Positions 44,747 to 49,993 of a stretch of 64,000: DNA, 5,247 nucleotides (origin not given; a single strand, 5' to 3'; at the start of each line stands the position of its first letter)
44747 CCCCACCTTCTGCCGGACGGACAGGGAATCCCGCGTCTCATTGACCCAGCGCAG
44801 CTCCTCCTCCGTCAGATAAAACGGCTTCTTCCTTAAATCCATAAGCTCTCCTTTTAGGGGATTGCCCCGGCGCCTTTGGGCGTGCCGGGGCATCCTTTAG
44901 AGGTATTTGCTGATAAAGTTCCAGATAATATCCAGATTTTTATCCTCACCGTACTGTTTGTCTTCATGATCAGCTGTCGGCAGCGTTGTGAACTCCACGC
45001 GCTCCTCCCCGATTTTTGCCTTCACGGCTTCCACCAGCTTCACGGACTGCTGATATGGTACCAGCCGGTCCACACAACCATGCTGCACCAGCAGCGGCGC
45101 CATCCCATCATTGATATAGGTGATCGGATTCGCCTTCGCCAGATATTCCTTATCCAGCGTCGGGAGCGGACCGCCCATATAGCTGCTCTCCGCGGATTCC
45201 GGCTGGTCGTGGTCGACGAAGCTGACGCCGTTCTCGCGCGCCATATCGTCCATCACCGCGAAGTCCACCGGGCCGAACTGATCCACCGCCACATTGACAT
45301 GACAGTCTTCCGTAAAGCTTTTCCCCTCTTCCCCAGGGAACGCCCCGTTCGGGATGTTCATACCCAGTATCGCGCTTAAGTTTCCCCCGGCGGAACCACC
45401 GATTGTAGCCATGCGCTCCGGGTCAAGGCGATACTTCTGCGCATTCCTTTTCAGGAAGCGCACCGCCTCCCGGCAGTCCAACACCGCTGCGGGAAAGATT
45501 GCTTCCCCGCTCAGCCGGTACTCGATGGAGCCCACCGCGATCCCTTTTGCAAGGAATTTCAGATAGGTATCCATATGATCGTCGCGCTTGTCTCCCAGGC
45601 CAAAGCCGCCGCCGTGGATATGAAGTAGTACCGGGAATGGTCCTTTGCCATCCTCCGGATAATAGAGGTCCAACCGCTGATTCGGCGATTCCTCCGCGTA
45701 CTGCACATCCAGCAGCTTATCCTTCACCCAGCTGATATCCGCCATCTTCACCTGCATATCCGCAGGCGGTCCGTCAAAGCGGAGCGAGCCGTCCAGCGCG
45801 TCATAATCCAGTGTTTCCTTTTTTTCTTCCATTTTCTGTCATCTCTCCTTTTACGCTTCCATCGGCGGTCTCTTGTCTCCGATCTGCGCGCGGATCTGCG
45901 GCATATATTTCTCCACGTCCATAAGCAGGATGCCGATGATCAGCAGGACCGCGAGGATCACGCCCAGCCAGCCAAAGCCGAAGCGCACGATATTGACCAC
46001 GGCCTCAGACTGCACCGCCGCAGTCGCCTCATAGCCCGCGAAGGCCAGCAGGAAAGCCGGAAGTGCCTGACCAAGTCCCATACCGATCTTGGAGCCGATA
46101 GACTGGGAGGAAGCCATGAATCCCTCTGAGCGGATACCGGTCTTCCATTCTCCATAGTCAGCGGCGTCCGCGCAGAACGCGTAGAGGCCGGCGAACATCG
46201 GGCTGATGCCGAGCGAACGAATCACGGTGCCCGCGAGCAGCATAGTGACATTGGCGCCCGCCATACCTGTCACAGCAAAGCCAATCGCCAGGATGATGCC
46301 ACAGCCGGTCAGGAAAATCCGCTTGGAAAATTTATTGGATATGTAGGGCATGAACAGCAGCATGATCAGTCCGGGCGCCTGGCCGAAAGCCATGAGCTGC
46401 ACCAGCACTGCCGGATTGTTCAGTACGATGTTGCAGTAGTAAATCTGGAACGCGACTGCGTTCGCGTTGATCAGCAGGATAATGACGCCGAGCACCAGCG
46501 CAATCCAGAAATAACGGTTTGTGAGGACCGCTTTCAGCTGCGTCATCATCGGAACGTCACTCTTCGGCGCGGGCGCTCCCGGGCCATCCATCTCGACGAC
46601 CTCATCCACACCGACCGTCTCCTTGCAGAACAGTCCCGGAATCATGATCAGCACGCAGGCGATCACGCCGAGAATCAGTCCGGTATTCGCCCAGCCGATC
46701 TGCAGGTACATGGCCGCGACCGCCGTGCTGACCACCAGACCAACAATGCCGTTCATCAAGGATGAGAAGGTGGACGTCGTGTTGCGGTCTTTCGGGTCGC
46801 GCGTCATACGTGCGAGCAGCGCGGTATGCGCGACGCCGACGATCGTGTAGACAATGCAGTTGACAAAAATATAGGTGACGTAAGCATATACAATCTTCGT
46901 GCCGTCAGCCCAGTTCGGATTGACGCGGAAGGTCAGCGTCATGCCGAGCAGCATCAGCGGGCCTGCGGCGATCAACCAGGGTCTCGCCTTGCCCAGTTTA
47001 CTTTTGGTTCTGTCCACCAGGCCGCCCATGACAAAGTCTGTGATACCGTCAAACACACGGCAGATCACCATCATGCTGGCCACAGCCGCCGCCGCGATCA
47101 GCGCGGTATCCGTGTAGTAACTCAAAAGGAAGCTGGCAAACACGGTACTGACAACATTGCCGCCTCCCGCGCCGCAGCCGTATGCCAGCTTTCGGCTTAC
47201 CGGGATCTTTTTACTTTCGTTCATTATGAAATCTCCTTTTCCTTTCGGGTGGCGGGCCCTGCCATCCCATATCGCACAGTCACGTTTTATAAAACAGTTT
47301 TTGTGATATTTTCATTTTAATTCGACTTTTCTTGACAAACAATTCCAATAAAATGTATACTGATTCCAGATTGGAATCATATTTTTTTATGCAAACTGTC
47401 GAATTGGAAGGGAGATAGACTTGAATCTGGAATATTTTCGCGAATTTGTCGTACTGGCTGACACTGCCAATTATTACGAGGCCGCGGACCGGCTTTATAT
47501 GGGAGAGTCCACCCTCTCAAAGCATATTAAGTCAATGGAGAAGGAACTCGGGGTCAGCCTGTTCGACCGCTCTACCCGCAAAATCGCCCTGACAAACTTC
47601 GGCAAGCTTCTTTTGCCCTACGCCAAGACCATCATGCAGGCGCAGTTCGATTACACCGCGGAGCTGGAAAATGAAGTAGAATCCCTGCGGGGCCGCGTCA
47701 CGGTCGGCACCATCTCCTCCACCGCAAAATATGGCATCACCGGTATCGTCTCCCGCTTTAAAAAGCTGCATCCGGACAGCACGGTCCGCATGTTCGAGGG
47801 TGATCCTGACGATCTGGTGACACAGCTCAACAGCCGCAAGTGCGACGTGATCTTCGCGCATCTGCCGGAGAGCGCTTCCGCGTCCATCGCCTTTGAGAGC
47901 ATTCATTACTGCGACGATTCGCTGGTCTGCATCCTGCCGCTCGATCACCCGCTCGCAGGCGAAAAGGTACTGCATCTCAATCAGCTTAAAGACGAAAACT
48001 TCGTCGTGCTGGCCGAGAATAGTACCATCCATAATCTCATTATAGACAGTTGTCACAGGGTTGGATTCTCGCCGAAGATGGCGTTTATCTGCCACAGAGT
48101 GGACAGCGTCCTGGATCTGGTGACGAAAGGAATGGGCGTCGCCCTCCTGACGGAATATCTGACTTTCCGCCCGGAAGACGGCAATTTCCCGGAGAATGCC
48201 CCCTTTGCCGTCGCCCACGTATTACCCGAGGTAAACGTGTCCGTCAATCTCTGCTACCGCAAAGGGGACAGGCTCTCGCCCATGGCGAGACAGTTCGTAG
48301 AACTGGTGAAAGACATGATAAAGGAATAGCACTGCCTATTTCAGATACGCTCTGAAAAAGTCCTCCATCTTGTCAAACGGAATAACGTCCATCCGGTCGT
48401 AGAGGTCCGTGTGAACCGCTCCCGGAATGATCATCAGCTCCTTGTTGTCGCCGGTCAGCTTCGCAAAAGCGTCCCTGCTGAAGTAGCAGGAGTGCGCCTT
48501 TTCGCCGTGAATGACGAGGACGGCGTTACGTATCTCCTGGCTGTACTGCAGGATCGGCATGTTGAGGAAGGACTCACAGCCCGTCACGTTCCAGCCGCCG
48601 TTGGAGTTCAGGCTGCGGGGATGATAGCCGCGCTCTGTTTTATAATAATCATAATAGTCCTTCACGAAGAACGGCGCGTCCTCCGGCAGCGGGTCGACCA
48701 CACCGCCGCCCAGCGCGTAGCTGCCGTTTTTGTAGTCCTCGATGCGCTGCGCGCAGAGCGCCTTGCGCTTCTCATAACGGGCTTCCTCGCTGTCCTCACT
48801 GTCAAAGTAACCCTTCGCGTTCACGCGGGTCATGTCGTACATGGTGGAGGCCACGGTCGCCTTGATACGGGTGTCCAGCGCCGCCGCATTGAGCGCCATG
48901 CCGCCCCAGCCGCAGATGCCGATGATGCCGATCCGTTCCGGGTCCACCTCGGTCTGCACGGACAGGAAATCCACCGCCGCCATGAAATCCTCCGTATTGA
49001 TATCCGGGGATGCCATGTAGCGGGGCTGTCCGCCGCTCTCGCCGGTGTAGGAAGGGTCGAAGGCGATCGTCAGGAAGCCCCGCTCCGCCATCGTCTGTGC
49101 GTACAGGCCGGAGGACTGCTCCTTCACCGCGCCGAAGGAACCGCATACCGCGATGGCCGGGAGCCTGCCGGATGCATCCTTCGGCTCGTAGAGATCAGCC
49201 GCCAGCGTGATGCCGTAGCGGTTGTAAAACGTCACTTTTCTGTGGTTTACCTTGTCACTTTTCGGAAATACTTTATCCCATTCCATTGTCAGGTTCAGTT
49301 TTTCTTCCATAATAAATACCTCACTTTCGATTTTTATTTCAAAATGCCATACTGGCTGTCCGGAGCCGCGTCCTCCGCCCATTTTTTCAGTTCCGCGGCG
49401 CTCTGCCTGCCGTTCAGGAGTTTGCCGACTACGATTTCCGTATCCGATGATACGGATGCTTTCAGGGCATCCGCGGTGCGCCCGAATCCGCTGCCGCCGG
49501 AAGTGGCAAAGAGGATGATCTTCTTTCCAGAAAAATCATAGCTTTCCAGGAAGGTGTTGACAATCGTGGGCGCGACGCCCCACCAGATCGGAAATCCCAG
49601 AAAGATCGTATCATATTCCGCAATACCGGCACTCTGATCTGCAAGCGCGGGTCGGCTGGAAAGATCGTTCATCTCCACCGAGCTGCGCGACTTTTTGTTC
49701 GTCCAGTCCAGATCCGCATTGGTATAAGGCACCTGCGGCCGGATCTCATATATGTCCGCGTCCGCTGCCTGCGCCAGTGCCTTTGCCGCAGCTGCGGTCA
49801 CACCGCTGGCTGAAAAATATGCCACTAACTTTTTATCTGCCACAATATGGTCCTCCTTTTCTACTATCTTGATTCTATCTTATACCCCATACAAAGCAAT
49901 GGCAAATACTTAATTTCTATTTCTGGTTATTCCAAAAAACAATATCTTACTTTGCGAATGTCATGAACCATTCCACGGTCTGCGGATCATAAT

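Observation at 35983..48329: Candidate complete galloyl/phenolic-glycoside (hydrolysable tannin) catabolic system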

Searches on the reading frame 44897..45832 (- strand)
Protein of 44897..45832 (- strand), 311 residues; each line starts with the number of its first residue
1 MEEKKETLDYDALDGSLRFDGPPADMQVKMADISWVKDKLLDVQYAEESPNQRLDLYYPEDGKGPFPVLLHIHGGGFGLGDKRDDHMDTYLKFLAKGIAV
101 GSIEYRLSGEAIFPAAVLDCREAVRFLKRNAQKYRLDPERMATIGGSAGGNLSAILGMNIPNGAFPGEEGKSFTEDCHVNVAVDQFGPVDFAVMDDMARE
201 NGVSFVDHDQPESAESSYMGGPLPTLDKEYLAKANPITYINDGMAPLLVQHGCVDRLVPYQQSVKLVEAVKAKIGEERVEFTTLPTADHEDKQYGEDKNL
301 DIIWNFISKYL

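Call 3: search_protein_families(library=pfam, proteins=[window:44897-45832:-])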
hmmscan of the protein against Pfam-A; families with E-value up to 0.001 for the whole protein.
window:44897-45832:- (311 aa): 4 families
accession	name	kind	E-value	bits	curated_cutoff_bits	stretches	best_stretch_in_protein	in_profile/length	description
PF20434.5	BD-FAE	-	2.5e-56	191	26.8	1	54-269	1-214/215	BD-FAE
PF07859.19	Abhydrolase_3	-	5.2e-19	69.3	25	1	69-289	1-206/210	alpha/beta hydrolase fold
PF00326.27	Peptidase_S9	-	4.7e-14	52.8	22.6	1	214-311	113-210/213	Prolyl oligopeptidase family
PF00135.34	COesterase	-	1.1e-07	31.6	27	1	54-156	88-200/515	Carboxylesterase family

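Call 4: search_protein_families(library=ncbifam, proteins=[window:44897-45832:-])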
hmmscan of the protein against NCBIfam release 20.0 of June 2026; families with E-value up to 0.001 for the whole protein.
window:44897-45832:- (311 aa): 14 families
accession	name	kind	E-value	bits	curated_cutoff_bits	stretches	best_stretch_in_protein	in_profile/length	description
NF058653.1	LipP1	equivalog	2.1e-24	85.9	350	1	53-157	59-162/300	LipP1 family hormone-sensitive lipase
NF052354.1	EstLipQMycob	equivalog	7.7e-24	84.1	700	1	42-289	139-374/418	esterase LipQ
NF033149.0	CHL_hydrolase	equivalog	4.5e-18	65.2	500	1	55-158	64-167/310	chloramphenicol hydrolase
NF007547.0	PRK10162.1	equivalog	5.1e-16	58.5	389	1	56-153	76-171/321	acetyl esterase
NF058651.1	GESAG_HSLs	subfamily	1.1e-10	41.1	430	1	68-161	69-158/296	GESAG motif subfamily hormone-sensitive lipase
NF052620.1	AryltfaseLP1002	equivalog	5e-10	39.2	300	1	63-156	29-123/265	lp_1002 family arylesterase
NF058649.1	GTSAG_HSLs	subfamily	3.7e-09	36.4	380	1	64-157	89-175/312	GTSAG motif subfamily hormone-sensitive lipase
NF041556.1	tannase_B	equivalog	1.6e-08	34.3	300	1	104-158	122-174/463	subtype B tannase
NF041902.1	pecacetest_PaeX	equivalog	5.6e-07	28.8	550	1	93-168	102-180/318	pectin acetylesterase PaeX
NF050058.1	e_dPHAscl_type1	hypoth_equivalog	1.2e-06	28.2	150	0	129-161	94-126/276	extracellular catalytic domain type 1 short-chain-length polyhydroxyalkanoate depolymerase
NF058650.1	GCSAG_HSLs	subfamily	2.5e-06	27.3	410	1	68-154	87-168/314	GCSAG motif subfamily hormone-sensitive lipase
NF042968.1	AcxylEst_AxeA1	equivalog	2.5e-06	26.1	700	1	52-156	36-137/459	acetylxylan esterase AxeA1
NF058665.1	HaHSL_fam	equivalog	8.7e-06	25.3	320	1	40-158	38-146/260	hormone-sensitive lipase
NF041555.1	tannase_A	equivalog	0.00016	20.5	550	1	106-158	170-220/619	subtype A tannase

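Call 14: search_solved_structures(query=window:44897-45832:-, show_alignments=1)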
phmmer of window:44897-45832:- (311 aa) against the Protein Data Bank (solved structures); distinct sequences matched with E-value up to 0.001: 129 (the best 60 are shown).
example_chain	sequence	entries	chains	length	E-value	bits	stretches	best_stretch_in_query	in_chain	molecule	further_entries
6nkf_A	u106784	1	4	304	1.5e-39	139.4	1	59-311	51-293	Lip_vut4, C3L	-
6mly_A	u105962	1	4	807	2.7e-27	99.1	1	35-297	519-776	Bifunctional GH43-CE protein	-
6tkx_A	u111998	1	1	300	1.3e-26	96.9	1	41-289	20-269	Carbohydrate esterase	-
6xyc_A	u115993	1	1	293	1.4e-26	96.8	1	42-289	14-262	Acetyl xylan esterase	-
1lzk_A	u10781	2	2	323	1.7e-18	70.2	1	40-154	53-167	HEROIN ESTERASE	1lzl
1evq_A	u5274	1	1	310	4.9e-18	68.7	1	53-158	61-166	SERINE HYDROLASE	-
9ju4_A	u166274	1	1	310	4.9e-18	68.7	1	53-158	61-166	Alpha/beta hydrolase fold-3 domain protein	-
1qz3_A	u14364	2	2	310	5e-18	68.7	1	53-158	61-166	CARBOXYLESTERASE EST2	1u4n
2hm7_A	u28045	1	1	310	3.3e-17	66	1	53-158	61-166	Carboxylesterase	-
7wol_A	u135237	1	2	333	7.2e-17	64.9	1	52-158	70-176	Lipase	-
2c7b_A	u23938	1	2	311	4.7e-16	62.2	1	49-158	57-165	CARBOXYLESTERASE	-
4ypv_A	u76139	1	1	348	1.6e-15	60.5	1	56-157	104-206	Est8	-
2yh2_A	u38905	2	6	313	1.7e-15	60.4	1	52-158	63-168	ESTERASE | ALPHA/BETA HYDROLASE FOLD-3 DOMAIN PROTEIN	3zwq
1jji_A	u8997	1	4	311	6.8e-15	58.4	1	63-158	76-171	Carboxylesterase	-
4p9n_A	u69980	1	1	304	9e-15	58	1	43-158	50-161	Carboxylesterase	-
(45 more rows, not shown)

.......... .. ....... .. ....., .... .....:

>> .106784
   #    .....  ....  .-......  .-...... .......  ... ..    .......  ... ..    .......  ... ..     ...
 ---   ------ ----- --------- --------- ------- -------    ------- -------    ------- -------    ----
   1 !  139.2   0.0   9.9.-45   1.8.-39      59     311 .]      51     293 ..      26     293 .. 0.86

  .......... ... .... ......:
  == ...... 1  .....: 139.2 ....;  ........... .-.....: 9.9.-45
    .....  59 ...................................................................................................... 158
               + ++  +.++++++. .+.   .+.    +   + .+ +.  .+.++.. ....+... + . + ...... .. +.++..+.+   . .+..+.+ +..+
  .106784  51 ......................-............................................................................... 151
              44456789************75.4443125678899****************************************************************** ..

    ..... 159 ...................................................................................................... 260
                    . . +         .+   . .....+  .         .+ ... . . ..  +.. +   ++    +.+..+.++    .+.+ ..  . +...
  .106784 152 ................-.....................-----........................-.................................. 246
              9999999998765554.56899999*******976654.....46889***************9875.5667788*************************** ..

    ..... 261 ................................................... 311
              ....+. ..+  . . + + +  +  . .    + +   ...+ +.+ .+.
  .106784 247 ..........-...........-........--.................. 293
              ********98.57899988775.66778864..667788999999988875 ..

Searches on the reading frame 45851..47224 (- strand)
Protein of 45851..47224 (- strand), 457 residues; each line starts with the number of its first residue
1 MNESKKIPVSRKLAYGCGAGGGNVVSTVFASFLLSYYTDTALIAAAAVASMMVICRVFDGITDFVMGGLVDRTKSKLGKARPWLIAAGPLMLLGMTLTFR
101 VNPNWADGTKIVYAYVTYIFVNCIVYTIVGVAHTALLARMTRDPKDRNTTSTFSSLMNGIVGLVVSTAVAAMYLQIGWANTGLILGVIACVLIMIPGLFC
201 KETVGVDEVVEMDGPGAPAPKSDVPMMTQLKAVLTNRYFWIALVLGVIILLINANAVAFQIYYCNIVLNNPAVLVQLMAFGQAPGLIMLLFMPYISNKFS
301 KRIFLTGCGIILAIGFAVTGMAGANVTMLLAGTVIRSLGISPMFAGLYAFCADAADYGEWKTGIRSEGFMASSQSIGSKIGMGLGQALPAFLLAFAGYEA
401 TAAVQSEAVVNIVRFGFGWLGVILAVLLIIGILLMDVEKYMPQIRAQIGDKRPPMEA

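Call 3: search_protein_families(library=pfam, proteins=[window:45851-47224:-])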
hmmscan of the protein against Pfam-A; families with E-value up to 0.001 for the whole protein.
window:45851-47224:- (457 aa): 3 families
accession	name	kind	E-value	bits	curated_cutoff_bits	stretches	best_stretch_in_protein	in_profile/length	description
PF13347.12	MFS_2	-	2e-70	238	27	1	15-436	2-424/427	MFS/sugar transport protein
PF07690.21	MFS_1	-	6.5e-14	52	33.4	1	23-355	13-323/347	Major Facilitator Superfamily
PF12832.13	MFS_1_like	-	5.2e-05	22.9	25.2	1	40-390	28-355/373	MFS_1 like family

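Call 4: search_protein_families(library=ncbifam, proteins=[window:45851-47224:-])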
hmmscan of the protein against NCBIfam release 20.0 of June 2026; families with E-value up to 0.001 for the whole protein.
window:45851-47224:- (457 aa): 6 families
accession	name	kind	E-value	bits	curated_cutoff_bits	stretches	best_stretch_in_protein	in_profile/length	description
TIGR00792.1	gph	subfamily_domain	2.2e-73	247.4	231.35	1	12-447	1-433/437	glycoside-pentoside-hexuronide (GPH):cation symporter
NF007353.0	PRK09848.1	equivalog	2.8e-55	187.9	528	1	12-436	10-425/457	glucuronide transporter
NF007237.0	PRK09669.1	subfamily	9.9e-48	162.9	610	1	5-437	4-430/461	putative symporter YagG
NF007749.0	PRK10429.1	equivalog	4.4e-45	154.4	456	1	6-427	2-424/473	melibiose:sodium transporter MelB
NF008526.0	PRK11462.1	equivalog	2e-32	112.5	836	1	5-422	4-414/460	glycoside-pentoside-hexuronide family transporter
NF049980.1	SfMCT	equivalog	0.00053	18.8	320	0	43-285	34-265/378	L-lactate MFS transporter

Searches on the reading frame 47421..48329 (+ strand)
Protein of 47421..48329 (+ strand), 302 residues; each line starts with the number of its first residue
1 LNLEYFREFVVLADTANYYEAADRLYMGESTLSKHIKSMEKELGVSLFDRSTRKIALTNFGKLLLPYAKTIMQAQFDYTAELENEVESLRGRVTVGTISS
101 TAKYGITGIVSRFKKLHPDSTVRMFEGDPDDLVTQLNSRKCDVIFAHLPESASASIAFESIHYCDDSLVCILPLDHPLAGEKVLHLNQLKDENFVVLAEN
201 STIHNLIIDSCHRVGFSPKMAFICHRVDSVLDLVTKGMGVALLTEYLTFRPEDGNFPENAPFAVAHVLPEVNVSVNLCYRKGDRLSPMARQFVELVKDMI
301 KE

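Call 3: search_protein_families(library=pfam, proteins=[window:47421-48329:+])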
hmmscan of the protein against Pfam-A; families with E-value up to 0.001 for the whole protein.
window:47421-48329:+ (302 aa): 2 families
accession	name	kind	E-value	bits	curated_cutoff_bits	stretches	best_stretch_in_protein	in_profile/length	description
PF03466.25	LysR_substrate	-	1.8e-40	139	28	1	88-298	3-206/209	LysR substrate binding domain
PF00126.33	HTH_1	-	8.4e-16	58.1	26.6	1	5-61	3-59/60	Bacterial regulatory helix-turn-helix protein, lysR family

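Call 4: search_protein_families(library=ncbifam, proteins=[window:47421-48329:+])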
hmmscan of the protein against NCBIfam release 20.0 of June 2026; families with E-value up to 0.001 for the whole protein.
window:47421-48329:+ (302 aa): 53 families (the best 25 are shown)
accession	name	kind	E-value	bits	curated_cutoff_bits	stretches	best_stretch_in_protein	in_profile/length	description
NF053705.1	TransRegGltCGpos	equivalog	4.5e-51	173.9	350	1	1-300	1-293/300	glutamate biosynthesis transcriptional regulator GltC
NF047520.1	trans_act_CidR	equivalog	6.4e-47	160.1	415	1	1-298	1-290/292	cidABC operon transcriptional activator CidR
NF040786.1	LysR_Sec_metab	equivalog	1.8e-39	135.5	250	1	1-299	1-297/298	selenium metabolism-associated LysR family transcriptional regulator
NF007439.0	PRK09986.1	equivalog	3.2e-37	128.5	290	1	2-245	8-251/296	LysR family transcriptional regulator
NF045775.1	acetoin_reg_AlsR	exception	4.2e-36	124.9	430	1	1-245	1-244/290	acetoin biosynthesis transcriptional regulator AlsR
NF008361.0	PRK11151.1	equivalog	7.8e-33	114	329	1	1-301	1-294/305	DNA-binding transcriptional regulator OxyR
NF008416.0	PRK11242.1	equivalog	8.5e-33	113.9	277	1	3-300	3-291/300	transcriptional regulator CynR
NF008722.0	PRK11716.1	equivalog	4.3e-31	108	246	1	1-245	1-243/293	HTH-type transcriptional activator IlvY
NF007385.0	PRK09906.1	equivalog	4.7e-30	104.8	356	1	1-300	1-291/296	DNA-binding transcriptional regulator HcaR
TIGR03339.1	phn_lysR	subfamily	9.9e-29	100.5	341.1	1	7-245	3-235/279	aminoethylphosphonate catabolism associated LysR family transcriptional regulator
TIGR02424.1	TF_pcaQ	equivalog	1.8e-27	96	303.8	1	5-223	7-224/300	pca operon transcription factor PcaQ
NF052633.1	LysR_TF_PsrA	exception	6.4e-27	94.3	540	1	6-297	10-293/297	L-proline-binding transcription factor PsrA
NF009327.0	PRK12684.1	subfamily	8.2e-25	87.7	402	1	3-296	3-291/313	CysB family HTH-type transcriptional regulator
NF009324.0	PRK12679.1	equivalog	6.4e-24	84.6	491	1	17-295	18-290/316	HTH-type transcriptional regulator Cbl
NF007307.0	PRK09791.1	equivalog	1.3e-22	80.4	336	1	3-297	7-294/302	LysR family transcriptional regulator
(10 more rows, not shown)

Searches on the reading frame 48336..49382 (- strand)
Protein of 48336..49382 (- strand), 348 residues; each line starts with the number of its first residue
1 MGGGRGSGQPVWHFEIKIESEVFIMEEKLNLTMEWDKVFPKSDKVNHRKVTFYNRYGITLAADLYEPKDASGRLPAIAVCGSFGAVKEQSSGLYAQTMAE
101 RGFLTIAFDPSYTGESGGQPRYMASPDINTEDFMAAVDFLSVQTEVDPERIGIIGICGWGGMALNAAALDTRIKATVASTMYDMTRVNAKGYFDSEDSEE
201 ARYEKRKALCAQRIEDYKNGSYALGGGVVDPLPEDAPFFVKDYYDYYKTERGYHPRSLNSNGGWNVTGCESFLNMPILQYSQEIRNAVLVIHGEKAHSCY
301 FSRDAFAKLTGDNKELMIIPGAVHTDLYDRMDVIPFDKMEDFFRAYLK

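Call 30: search_protein_families(library=pfam, proteins=[window:48336-49382:-])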
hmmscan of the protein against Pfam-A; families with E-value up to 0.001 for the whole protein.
window:48336-49382:- (348 aa): 8 families
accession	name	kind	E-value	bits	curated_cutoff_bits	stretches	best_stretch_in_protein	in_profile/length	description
PF02129.25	Peptidase_S15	-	4.9e-10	40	23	1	57-191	2-141/262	X-Pro dipeptidyl-peptidase (S15 family)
PF12740.14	PETase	-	9.3e-09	35.5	28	1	62-186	42-162/263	PET hydrolase-like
PF01738.24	DLH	-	2.1e-08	34.4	21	1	61-178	2-126/217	Dienelactone hydrolase family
PF00326.27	Peptidase_S9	-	8e-08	32.5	22.6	1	94-187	6-104/213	Prolyl oligopeptidase family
PF05448.18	AXE1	-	1.9e-07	30.6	21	1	132-180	159-207/321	Acetyl xylan esterase (AXE1)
PF22244.2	GCE_fung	-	6.1e-05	23.4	27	1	140-179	94-135/231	Glucuronyl esterase, fungi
PF12146.15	Hydrolase_4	-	7.7e-05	22.5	27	0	95-171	24-98/239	Serine aminopeptidase, S33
PF00561.26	Abhydrolase_1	-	0.0006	20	25.8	0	95-181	20-102/245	alpha/beta hydrolase fold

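Call 31: search_protein_families(library=ncbifam, proteins=[window:48336-49382:-], max_evalue=0.00001)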
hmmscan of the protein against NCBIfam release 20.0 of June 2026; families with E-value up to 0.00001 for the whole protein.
window:48336-49382:- (348 aa): 2 families
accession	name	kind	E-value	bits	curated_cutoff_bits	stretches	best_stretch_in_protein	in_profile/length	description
NF047920.1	lactonase_UilS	equivalog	1.5e-17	64.3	400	1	59-180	10-129/285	UilS family quorum-quenching N-acyl-homoserine lactonase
NF051441.1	BisHyethTerphBdeA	equivalog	9.7e-08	31.6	520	1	62-186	86-205/305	bis(hydroxyethyl) terephthalate hydrolase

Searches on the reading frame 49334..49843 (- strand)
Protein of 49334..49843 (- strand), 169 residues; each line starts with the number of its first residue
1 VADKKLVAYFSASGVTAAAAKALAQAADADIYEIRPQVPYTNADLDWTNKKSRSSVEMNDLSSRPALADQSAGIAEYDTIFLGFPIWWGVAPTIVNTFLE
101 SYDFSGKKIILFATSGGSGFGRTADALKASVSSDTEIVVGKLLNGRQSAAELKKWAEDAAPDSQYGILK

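Call 30: search_protein_families(library=pfam, proteins=[window:49334-49843:-])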
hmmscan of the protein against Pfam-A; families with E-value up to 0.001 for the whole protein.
window:49334-49843:- (169 aa): 5 families
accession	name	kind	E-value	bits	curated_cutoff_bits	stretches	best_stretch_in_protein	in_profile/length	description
PF12682.12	Flavodoxin_4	-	1.9e-69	232.5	24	1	4-158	1-154/155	Flavodoxin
PF02525.22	Flavodoxin_2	-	1.3e-05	25.4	27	1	16-120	21-139/198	Flavodoxin-like fold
PF12724.12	Flavodoxin_5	-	2.7e-05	24.9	27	0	50-116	20-85/145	Flavodoxin domain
PF03358.20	FMN_red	-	0.00012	22.2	24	1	15-132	15-133/152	NADPH-dependent FMN reductase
PF12641.12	Flavodoxin_3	-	0.0007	19.9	27.5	0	69-134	33-100/160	Flavodoxin domain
